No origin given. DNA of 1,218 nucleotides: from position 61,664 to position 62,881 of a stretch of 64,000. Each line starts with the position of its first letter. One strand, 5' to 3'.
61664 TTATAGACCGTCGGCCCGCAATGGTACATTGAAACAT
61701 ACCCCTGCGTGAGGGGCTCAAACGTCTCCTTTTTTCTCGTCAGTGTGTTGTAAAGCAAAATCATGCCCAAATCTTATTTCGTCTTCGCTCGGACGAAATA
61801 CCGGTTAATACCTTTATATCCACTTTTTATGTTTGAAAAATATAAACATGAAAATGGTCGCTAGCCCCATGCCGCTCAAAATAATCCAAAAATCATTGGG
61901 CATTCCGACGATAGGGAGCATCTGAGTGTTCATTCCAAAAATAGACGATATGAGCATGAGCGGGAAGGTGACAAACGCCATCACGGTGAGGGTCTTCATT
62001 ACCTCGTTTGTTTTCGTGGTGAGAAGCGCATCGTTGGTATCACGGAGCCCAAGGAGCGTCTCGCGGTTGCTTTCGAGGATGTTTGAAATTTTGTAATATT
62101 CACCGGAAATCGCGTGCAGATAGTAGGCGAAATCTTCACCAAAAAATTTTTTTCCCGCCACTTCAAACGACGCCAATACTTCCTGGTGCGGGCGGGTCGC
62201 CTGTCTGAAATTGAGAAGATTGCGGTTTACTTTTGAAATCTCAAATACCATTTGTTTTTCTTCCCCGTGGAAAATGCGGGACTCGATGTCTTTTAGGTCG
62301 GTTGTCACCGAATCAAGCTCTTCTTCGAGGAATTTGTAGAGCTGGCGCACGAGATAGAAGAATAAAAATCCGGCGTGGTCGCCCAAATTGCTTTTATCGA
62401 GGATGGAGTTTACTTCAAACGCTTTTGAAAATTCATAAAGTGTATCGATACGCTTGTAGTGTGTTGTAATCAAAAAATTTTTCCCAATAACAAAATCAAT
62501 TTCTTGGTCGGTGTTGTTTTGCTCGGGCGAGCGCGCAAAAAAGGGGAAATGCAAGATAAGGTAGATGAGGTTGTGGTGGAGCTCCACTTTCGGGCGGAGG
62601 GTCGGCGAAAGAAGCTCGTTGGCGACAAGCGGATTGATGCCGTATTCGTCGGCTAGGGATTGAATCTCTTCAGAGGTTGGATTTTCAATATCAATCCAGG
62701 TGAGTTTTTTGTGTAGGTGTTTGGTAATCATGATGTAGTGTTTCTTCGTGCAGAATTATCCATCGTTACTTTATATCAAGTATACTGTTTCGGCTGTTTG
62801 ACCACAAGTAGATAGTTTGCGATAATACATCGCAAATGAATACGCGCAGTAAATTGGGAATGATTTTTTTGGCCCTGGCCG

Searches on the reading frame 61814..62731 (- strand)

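Call 65: search_protein_families(library=pfam, proteins=[window:61814-62731:-], max_evalue=0.00001)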
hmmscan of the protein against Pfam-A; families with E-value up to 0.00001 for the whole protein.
window:61814-62731:- (305 aa): 1 family
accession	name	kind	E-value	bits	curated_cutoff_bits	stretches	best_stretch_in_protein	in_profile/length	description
PF01544.23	CorA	-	8.2e-57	193.2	27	1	8-300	2-291/292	CorA-like Mg2+ transporter protein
